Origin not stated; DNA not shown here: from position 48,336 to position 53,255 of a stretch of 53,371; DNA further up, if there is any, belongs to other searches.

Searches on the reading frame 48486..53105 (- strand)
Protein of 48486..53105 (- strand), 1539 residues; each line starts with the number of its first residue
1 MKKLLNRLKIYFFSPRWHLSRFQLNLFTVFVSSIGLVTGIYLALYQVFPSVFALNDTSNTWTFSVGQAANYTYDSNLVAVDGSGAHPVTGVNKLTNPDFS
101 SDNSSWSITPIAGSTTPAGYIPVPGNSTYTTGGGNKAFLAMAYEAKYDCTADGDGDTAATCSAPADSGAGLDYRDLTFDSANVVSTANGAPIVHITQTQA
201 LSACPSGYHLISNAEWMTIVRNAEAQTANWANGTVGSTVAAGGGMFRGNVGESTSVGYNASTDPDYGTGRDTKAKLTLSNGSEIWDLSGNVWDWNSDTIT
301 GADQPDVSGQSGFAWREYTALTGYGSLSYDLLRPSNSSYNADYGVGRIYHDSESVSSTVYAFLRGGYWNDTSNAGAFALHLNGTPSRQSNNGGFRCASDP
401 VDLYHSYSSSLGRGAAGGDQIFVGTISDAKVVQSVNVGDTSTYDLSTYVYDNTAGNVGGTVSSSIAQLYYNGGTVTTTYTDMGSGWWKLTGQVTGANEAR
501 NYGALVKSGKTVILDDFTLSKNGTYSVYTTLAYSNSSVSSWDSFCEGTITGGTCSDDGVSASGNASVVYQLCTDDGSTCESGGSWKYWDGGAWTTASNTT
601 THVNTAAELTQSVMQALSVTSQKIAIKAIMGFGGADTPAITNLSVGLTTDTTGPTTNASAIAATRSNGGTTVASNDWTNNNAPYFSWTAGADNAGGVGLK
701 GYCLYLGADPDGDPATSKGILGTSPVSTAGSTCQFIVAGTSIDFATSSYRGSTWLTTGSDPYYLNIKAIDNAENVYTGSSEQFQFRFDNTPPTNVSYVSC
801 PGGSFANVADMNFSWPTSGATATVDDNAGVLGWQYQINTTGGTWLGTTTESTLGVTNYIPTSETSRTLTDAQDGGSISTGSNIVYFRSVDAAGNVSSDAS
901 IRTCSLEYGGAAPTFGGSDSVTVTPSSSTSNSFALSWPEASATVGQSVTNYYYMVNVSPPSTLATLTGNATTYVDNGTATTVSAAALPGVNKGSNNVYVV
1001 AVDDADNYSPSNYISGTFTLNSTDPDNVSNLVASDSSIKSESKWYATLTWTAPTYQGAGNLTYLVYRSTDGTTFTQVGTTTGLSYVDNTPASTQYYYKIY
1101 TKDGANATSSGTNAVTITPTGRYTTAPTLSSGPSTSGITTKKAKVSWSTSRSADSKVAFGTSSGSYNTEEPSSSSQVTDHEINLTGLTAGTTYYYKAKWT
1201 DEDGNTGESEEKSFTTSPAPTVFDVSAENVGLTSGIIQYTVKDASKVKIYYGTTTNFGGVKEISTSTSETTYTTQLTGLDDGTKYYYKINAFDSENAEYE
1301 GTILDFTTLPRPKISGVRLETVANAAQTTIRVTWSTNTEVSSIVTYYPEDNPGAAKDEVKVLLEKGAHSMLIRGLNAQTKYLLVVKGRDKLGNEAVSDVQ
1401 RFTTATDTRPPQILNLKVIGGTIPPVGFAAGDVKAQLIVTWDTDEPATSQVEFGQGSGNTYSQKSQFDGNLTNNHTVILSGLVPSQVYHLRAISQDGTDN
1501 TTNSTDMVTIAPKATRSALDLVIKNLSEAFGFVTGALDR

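Call 12: search_protein_families(library=pfam, max_evalue=0.01, proteins=[window:48486-53105:-])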
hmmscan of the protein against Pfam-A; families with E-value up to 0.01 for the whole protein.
window:48486-53105:- (1539 aa): 6 families
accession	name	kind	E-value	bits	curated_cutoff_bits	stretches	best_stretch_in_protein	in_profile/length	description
PF16656.11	Pur_ac_phosph_N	-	9.6e-19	68.2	30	4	1139-1216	11-93/93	Purple acid Phosphatase, N-terminal domain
PF00041.27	fn3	-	7.7e-10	39.3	25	0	1321-1397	7-78/84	Fibronectin type III domain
PF03781.23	FGE-sulfatase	-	5.2e-05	23.5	23.3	1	186-397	87-254/255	Sulfatase-modifying factor enzyme 1-like domain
PF17425.8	Arylsulfotran_N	-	0.00011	22.6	24.2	0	1168-1212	40-83/88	Arylsulfotransferase Ig-like domain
PF16655.11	PhoD_N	-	0.00012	23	30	0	1263-1293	50-80/90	PhoD-like phosphatase, N-terminal domain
PF25788.1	Ig_Rha78A_N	-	0.00074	20.2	27.4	0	1136-1217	13-102/105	Rha78A-like, N-terminal immunoglobulin domain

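Call 40: find_encoding_contigs(protein=window:48486-53105:-, flank=10000, max_places=4)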
Protein window:48486-53105:- (1539 aa): no gene with exactly this product is on record in the collection.

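Call 75: find_homologous_proteins(query=window:48486-53105:-, max_evalue=1e-50)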
Query window:48486-53105:- (1539 aa): 135 proteins with E <= 1e-50 among 8000 candidates; the best 120 are listed.
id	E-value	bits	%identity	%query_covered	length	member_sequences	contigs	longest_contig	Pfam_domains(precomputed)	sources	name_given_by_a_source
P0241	0.0e+0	3407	100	100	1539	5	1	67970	PF00041.28,PF16656.12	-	-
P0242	0.0e+0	3031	90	100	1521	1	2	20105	PF03781.23,PF00041.28,PF16656.12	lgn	-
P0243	0.0e+0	2889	85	99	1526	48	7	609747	PF17425.9,PF25788.3,PF03781.23,PF00041.28,PF16656.12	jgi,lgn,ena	-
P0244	0.0e+0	2570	74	100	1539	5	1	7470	PF25059.2,PF03781.23,PF00041.28,PF16656.12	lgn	-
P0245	0.0e+0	2560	87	86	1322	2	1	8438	PF00041.28,PF16656.12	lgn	-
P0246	0.0e+0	2421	72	100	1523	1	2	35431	PF25059.2,PF23376.2,PF00041.28,PF16656.12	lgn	-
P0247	0.0e+0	2368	70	99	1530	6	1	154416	PF25059.2,PF23376.2,PF03781.23,PF00041.28,PF16656.12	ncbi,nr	ncbi:MAG: fibronectin type III domain-containing protein [Pseudomonadales bacterium]|nr:fibronectin 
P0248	0.0e+0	2362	70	100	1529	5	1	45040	PF25059.2,PF23376.2,PF03781.23,PF00041.28,PF16656.12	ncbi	-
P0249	0.0e+0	2348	70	100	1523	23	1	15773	PF16655.13,PF25059.2,PF23376.2,PF00041.28,PF16656.12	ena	-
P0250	0.0e+0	2317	69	100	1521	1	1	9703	PF16655.13,PF23376.2,PF00041.28,PF16656.12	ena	-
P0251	0.0e+0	2286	68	100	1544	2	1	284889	PF16655.13,PF17425.9,PF23376.2,PF00041.28,PF16656.12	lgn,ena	-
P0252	0.0e+0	2262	70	98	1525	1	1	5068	PF00041.28,PF16656.12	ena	-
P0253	0.0e+0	2252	67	100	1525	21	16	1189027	PF16655.13,PF25059.2,PF23376.2,PF03781.23,PF00041.28,PF16656.12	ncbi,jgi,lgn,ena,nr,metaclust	ncbi:MAG: hypothetical protein CO156_04265 [Candidatus Pacebacteria bacterium CG_4_9_14_3_um_filter_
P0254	0.0e+0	2236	68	100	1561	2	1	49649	PF25059.2,PF25788.3,PF00041.28,PF16656.12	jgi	-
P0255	0.0e+0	2230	68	98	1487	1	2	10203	PF25059.2,PF23376.2,PF00041.28,PF16656.12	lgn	-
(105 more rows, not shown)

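Call 76: find_encoding_contigs(protein=P0242, flank=10000, max_places=3)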
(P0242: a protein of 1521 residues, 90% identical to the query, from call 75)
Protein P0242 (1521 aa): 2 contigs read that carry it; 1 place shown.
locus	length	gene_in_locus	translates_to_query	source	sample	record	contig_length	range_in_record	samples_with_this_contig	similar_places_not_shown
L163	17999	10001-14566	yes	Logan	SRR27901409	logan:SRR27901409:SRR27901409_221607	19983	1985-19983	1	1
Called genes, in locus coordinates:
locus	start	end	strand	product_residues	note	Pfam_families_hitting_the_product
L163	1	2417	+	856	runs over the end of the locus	PF26449:DUF8128, PF01935:DUF87, PF10412:TrwB_AAD_bind (weak), PF12696:TraG-D_C (faint)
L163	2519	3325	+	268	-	PF13814:Replic_Relax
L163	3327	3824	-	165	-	-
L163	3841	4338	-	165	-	PF11171:DUF2958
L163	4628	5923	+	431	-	PF01548:DEDD_Tnp_IS110, PF02371:Transposase_20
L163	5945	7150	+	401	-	-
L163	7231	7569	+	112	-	PF22296:bAvd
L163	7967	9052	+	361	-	PF00078:RVT_1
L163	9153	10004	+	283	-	PF02498:Bro-N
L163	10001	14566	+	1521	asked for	PF03781:FGE-sulfatase (weak), PF00041:fn3 (faint), PF16656:Pur_ac_phosph_N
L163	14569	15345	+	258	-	PF02463:SMC_N (weak), PF00005:ABC_tran, PF13304:AAA_21 (weak)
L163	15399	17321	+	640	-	PF12704:MacB_PCD, PF02687:FtsX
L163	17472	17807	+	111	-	PF04956:TrbC, PF18895:T4SS_pilin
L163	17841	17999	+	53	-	?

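Call 77: list_cluster_members(proteins=[P0241])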
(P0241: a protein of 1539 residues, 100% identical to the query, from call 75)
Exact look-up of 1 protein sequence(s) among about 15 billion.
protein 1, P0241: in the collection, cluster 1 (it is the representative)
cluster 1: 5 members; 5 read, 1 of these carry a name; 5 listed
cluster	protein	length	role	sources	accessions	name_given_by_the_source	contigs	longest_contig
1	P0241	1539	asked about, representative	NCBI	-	-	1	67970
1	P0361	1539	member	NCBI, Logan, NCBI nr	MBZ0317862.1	MAG: fibronectin type III domain-containing protein [Anaerolineae bacterium] | fibronectin type III domain-containing protein [Anaerolineae bacterium]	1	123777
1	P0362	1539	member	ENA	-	-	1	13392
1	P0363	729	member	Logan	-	-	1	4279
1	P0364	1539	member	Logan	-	-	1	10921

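Call 78: find_encoding_contigs(protein=P0361, flank=10000, max_places=3)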
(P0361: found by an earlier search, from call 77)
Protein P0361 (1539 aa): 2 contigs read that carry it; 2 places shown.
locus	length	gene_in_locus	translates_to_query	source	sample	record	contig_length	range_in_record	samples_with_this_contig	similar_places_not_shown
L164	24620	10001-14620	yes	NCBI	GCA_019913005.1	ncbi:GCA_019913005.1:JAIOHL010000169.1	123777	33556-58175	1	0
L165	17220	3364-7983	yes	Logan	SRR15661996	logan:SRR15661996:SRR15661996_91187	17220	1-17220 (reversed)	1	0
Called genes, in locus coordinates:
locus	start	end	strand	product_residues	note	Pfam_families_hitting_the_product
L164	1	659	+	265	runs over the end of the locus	-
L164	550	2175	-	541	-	PF00239:Resolvase, PF07508:Recombinase, PF13408:Zn_ribbon_recom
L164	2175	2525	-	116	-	-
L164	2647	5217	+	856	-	PF26449:DUF8128, PF01935:DUF87, PF10412:TrwB_AAD_bind (weak), PF12696:TraG-D_C (faint)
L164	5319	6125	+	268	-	PF13814:Replic_Relax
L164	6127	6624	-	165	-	-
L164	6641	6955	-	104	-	PF11171:DUF2958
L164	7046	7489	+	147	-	PF22296:bAvd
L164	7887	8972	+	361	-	PF00078:RVT_1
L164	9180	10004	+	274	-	PF04383:KilA-N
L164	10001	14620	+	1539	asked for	PF03781:FGE-sulfatase (weak), PF00041:fn3 (faint), PF16656:Pur_ac_phosph_N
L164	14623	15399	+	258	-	PF02463:SMC_N (weak), PF00005:ABC_tran, PF13304:AAA_21 (weak)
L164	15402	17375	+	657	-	PF12704:MacB_PCD, PF02687:FtsX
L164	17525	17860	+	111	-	PF04956:TrbC, PF18895:T4SS_pilin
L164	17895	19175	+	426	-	PF04956:TrbC (weak), PF18895:T4SS_pilin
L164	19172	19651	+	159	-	-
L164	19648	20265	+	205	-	PF26593:TraC-like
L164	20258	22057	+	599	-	PF01935:DUF87, PF12846:AAA_10, PF19044:P-loop_TraG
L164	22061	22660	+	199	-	PF01551:Peptidase_M23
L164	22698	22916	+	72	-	PF13560:HTH_31, PF12844:HTH_19, PF01381:HTH_3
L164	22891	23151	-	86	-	-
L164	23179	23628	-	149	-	PF13091:PLDc_2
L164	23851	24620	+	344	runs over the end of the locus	PF13814:Replic_Relax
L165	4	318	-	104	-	PF11171:DUF2958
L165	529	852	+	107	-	PF22296:bAvd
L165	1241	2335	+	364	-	PF00078:RVT_1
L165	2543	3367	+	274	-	PF04383:KilA-N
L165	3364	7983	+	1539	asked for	PF03781:FGE-sulfatase (weak), PF00041:fn3 (faint), PF16656:Pur_ac_phosph_N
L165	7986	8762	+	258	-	PF02463:SMC_N (weak), PF00005:ABC_tran, PF13304:AAA_21 (weak)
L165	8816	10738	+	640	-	PF12704:MacB_PCD, PF02687:FtsX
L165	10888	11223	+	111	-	PF04956:TrbC, PF18895:T4SS_pilin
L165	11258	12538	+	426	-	PF04956:TrbC (weak), PF18895:T4SS_pilin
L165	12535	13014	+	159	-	-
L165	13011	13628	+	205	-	PF26593:TraC-like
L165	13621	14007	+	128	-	-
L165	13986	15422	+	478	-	PF01935:DUF87, PF12846:AAA_10, PF19044:P-loop_TraG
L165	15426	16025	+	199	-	PF01551:Peptidase_M23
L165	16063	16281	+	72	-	PF13560:HTH_31, PF12844:HTH_19, PF01381:HTH_3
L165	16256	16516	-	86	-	-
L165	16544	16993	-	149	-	PF13091:PLDc_2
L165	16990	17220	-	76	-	?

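Call 79: find_encoding_contigs(protein=P0241, flank=10000, max_places=3)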
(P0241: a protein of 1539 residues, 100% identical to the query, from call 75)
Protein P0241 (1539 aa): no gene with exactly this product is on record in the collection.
